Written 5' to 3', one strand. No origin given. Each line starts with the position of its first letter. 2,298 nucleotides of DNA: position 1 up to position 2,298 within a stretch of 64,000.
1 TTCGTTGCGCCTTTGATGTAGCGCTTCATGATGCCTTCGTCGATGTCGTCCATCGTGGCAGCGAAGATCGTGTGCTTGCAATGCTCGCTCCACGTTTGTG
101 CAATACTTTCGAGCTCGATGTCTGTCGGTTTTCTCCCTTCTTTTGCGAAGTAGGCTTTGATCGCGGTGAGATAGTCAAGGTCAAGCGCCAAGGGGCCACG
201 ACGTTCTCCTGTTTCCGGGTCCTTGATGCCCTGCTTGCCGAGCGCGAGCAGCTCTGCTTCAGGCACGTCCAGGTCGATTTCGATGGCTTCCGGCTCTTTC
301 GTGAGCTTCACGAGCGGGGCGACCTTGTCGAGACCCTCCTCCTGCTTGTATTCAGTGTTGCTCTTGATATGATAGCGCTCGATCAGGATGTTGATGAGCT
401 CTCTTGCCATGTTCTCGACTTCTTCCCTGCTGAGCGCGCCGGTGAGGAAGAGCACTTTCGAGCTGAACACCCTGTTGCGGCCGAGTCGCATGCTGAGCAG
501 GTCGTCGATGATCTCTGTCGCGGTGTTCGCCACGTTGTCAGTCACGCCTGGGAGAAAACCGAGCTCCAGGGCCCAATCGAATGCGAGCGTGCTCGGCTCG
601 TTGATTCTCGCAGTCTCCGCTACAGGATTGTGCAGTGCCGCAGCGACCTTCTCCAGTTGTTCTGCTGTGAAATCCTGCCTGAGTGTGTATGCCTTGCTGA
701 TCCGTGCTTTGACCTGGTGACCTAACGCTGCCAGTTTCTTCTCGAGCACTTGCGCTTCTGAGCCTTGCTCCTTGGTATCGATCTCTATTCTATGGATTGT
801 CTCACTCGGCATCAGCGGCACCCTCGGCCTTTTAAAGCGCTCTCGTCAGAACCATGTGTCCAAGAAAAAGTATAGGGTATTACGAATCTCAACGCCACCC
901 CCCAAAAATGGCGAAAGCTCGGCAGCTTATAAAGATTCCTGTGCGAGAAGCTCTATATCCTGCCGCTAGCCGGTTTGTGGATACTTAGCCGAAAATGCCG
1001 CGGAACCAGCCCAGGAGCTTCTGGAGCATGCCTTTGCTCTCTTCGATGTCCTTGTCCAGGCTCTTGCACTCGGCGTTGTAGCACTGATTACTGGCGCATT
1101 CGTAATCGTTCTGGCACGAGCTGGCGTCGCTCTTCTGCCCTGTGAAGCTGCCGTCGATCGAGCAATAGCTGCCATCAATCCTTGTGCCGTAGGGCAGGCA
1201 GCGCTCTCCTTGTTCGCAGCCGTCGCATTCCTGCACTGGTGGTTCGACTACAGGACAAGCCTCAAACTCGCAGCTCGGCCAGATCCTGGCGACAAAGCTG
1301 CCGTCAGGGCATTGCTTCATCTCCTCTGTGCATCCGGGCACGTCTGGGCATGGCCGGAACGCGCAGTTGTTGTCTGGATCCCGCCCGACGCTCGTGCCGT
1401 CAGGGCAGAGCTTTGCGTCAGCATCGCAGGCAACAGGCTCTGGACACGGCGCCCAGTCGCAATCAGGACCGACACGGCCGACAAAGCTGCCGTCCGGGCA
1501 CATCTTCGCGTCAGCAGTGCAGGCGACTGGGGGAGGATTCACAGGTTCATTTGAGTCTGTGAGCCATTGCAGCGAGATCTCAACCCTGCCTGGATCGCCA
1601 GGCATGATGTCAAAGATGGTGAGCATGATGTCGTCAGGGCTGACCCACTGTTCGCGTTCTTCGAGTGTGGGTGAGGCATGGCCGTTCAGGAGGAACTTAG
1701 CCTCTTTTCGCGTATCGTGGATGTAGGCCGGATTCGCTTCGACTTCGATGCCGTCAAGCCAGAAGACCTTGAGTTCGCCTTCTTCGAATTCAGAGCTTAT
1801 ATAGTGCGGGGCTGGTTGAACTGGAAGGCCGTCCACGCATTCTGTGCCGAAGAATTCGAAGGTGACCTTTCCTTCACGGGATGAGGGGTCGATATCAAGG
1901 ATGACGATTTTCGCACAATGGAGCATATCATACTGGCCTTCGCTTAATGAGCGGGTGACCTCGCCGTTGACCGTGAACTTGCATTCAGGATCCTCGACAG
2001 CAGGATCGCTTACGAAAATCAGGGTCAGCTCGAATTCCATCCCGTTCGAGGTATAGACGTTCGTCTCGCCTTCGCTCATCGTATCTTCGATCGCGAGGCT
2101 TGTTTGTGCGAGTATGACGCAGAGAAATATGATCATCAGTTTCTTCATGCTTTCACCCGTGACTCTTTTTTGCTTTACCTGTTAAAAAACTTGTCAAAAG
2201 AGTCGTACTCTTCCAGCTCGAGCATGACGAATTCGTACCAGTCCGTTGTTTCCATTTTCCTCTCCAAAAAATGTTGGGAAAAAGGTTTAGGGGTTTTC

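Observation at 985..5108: Paralogous secreted cysteine-rich proteins sharing a novel '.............…PCP' repeat and a common C-terminal module; one fused to DsbA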

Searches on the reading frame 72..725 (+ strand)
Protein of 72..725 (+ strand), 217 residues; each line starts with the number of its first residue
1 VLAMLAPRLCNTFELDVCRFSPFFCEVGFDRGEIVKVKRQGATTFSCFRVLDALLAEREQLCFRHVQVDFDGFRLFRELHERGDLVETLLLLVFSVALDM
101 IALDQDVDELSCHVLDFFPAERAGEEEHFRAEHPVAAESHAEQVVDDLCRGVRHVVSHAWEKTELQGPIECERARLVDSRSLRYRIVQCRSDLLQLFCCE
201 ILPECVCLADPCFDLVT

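Call 50: search_protein_families(library=pfam, alignment_id=A4, max_evalue=0.001)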
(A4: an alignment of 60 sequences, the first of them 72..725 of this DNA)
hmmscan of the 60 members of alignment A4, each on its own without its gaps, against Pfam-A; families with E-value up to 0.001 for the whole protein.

A. member 1, window:72-725:+ (217 aa): 0 families

B. families by the number of members that match (of 60 scanned): 69 families (the first 25 are shown)
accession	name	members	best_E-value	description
PF00391.29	PEP-utilizers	6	1.2e-27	PEP-utilising enzyme, mobile domain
PF00753.33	Lactamase_B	2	1.2e-14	Metallo-beta-lactamase superfamily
PF01978.25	TrmB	2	5.2e-13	Sugar-specific transcriptional regulator TrmB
PF07521.17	RMMBL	2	1.4e-12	Zn-dependent metallo-hydrolase RNA specificity domain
PF12706.13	Lactamase_B_2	2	5.7e-10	Beta-lactamase superfamily domain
PF12840.13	HTH_20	2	1.3e-05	Helix-turn-helix domain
PF00521.26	DNA_topoisoIV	1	1e-170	DNA gyrase/topoisomerase IV, subunit A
PF00016.26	RuBisCO_large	1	8.9e-96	Ribulose bisphosphate carboxylase large chain, catalytic domain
PF03989.18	DNA_gyraseA_C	1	1.6e-76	DNA gyrase C-terminal domain, beta-propeller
PF00459.30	Inositol_P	1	4e-64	Inositol monophosphatase family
PF01008.23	IF-2B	1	2.4e-54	Initiation factor 2 subunit family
PF00571.33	CBS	1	3.8e-44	CBS domain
PF02788.21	RuBisCO_large_N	1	7.3e-40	Ribulose bisphosphate carboxylase large chain, N-terminal domain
PF04079.22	SMC_ScpB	1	8.4e-36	Segregation and condensation complex subunit ScpB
PF07690.21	MFS_1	1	3e-33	Major Facilitator Superfamily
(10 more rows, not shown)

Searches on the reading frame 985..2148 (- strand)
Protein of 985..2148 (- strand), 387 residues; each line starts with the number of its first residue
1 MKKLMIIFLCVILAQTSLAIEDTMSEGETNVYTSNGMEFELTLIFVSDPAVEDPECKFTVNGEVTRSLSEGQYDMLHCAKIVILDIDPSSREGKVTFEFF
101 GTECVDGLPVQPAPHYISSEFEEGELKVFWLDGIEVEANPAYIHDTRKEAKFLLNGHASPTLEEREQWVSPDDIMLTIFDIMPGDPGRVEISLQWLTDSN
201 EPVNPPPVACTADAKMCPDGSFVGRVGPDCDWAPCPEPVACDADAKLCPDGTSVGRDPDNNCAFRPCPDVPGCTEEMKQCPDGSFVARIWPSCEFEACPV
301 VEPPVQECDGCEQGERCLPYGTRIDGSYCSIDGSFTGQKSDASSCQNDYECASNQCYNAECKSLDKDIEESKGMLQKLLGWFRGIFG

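Call 5: search_protein_families(library=pfam, proteins=[window:985-2148:-], max_evalue=1)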
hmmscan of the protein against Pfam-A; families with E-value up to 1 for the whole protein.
window:985-2148:- (387 aa): 0 families

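Call 6: search_protein_families(library=ncbifam, proteins=[window:985-2148:-], max_evalue=1)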
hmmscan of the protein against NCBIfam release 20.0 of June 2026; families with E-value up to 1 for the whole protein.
window:985-2148:- (387 aa): 0 families

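Call 9: find_homologous_proteins(query=window:985-2148:-, max_evalue=0.001)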
Query window:985-2148:- (387 aa): 125 proteins with E <= 0.001 among 1566 candidates; the best 120 are listed.
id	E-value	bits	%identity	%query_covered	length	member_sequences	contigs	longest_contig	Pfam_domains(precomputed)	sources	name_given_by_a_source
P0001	4.3e-271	917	100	100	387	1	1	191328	-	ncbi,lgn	-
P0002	9.7e-51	191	63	24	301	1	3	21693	PF27023.1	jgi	jgi:hypothetical protein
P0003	5.6e-50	189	31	97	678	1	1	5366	-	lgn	-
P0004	1.9e-48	184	59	24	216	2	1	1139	PF27023.1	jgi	jgi:hypothetical protein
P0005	2.7e-47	180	54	24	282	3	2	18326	PF27300.1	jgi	jgi:hypothetical protein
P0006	4.0e-46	176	30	70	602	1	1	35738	-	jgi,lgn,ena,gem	-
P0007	5.4e-42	162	64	24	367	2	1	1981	PF27023.1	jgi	jgi:hypothetical protein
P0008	5.9e-41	159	47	23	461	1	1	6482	-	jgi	-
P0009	6.5e-39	152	57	24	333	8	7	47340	-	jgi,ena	jgi:hypothetical protein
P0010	2.0e-37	147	45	24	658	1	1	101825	-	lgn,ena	-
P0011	1.3e-35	141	46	30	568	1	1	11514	-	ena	-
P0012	3.3e-35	140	41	24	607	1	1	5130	PF27023.1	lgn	-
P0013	7.7e-35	139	48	26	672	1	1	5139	PF27023.1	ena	-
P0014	5.9e-34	136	58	25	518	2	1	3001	PF00652.29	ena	-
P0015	2.1e-33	134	57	24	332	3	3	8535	PF27023.1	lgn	-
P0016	1.9e-32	131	34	24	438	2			PF27023.1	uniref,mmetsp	uniref:Uncharacterized protein n=1 Tax=Pseudictyota dubia TaxID=2749911 RepID=A0A7R9WHP2_9STRA|mmets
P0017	6.8e-32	129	53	26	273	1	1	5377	PF27023.1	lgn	-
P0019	2.5e-31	127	34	24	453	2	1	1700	PF27023.1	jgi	-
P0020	4.6e-30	123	44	24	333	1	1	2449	PF27023.1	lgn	-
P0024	2.7e-23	101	43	33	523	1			PF27023.1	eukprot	eukprot:TRINITY_DN24_c0_g1_i4.p1 TRINITY_DN24_c0_g1~~TRINITY_DN24_c0_g1_i4.p1 ORF type:complete len:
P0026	4.3e-23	100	55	25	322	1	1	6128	PF27023.1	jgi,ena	-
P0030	1.1e-20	92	67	18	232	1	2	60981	-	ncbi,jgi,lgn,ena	ncbi:MAG: hypothetical protein WC348_03165 [Patescibacteria group bacterium]|jgi:hypothetical protei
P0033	1.1e-18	86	43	24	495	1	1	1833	PF27023.1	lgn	-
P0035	2.8e-17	81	35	23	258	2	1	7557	PF27023.1,PF00014.29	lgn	-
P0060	1.2e-9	56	72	8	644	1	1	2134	-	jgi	jgi:eight-cysteine-cluster-containing protein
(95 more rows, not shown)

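Call 12: search_protein_families(library=pfam, proteins=[P0002, P0005, P0003, P0006, P0012, P0016, P0060, P0030, P0009, P0010], max_evalue=0.1)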
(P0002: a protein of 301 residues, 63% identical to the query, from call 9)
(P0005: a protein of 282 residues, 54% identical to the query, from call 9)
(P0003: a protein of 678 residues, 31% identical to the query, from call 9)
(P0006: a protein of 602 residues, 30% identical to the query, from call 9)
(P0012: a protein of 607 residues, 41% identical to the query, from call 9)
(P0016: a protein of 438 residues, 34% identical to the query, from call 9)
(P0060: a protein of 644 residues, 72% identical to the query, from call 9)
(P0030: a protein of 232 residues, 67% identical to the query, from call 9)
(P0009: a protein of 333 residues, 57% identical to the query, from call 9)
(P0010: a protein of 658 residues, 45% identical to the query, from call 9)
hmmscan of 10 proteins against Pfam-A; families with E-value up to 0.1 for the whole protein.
P0002 (301 aa): 0 families

P0005 (282 aa): 2 families
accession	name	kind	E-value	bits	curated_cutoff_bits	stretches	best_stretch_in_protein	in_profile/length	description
PF05375.19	Pacifastin_I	-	0.0064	16.6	27.9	1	92-114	10-33/40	Pacifastin inhibitor (LCMII)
PF21195.4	EGF_C8A_B_C6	-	0.036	14.5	27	0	269-277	20-28/29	Complement components C8A/B/C6, EGF-like domain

P0003 (678 aa): 0 families

P0006 (602 aa): 0 families

P0012 (607 aa): 0 families

P0016 (438 aa): 0 families

P0060 (644 aa): 0 families

P0030 (232 aa): 0 families

P0009 (333 aa): 0 families

P0010 (658 aa): 0 families

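Call 14: list_cluster_members(proteins=[window:985-2148:-, window:2307-5108:-, window:56425-57261:-, P0003, P0006, P0008])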
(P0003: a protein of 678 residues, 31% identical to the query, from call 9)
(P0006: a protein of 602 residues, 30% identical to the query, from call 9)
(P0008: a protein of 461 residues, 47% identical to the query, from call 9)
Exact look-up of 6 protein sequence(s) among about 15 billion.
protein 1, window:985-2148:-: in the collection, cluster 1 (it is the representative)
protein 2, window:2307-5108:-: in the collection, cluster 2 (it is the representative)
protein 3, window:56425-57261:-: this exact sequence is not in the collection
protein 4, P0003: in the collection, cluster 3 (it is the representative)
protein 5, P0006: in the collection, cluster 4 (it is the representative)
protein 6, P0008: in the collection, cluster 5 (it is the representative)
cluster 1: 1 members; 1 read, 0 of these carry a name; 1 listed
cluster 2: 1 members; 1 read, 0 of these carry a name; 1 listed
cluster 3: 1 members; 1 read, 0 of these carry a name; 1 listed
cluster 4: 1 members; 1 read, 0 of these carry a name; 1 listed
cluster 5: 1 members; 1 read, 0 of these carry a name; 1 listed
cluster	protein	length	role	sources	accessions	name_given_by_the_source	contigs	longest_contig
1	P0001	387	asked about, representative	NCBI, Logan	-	-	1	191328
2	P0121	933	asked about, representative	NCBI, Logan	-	-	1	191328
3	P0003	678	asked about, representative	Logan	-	-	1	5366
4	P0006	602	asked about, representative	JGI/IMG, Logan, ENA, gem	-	-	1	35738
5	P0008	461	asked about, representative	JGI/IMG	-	-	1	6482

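Call 16: find_encoding_contigs(protein=window:985-2148:-, flank=10000, max_places=3)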
Protein window:985-2148:- (387 aa): no gene with exactly this product is on record in the collection.

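Call 17: find_encoding_contigs(protein=P0006, flank=10000, max_places=3)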
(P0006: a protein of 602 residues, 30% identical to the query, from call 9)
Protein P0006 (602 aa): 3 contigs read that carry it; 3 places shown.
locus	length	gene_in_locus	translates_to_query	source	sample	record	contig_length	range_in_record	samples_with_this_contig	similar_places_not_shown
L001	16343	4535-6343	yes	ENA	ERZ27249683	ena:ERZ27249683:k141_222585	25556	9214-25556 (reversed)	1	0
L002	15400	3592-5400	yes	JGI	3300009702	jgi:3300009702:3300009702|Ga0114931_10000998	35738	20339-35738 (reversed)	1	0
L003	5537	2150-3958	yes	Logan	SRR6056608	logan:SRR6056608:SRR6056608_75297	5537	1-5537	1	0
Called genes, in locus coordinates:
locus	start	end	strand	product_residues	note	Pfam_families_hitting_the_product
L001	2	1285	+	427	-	?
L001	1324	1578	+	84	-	-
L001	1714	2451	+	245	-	PF00705:PCNA_N, PF02144:Rad1 (faint), PF02747:PCNA_C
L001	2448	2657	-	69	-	-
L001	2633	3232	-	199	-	PF01909:NTP_transf_2 (weak), PF18765:Polbeta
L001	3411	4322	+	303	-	PF13620:CarboxypepD_reg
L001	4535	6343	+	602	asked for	-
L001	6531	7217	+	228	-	PF03853:YjeF_N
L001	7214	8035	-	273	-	PF00248:Aldo_ket_red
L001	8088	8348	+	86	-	-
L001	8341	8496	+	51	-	-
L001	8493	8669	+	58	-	PF02843:GARS_C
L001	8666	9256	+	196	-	PF01812:5-FTHF_cyc-lig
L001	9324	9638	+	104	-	-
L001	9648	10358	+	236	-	-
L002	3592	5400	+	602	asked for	-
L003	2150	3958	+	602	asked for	-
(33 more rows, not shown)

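Call 28: search_solved_structures(query=window:985-2148:-, max_evalue=10, show_alignments=3)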
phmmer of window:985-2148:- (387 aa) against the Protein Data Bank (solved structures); distinct sequences matched with E-value up to 10: 2.
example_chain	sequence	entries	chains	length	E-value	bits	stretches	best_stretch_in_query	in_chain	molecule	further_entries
7y4h_A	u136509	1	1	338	0.62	12.2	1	159-214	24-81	AcvX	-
7zvm_A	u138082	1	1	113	0.82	11.8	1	137-177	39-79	Mannose-6-phosphate isomerase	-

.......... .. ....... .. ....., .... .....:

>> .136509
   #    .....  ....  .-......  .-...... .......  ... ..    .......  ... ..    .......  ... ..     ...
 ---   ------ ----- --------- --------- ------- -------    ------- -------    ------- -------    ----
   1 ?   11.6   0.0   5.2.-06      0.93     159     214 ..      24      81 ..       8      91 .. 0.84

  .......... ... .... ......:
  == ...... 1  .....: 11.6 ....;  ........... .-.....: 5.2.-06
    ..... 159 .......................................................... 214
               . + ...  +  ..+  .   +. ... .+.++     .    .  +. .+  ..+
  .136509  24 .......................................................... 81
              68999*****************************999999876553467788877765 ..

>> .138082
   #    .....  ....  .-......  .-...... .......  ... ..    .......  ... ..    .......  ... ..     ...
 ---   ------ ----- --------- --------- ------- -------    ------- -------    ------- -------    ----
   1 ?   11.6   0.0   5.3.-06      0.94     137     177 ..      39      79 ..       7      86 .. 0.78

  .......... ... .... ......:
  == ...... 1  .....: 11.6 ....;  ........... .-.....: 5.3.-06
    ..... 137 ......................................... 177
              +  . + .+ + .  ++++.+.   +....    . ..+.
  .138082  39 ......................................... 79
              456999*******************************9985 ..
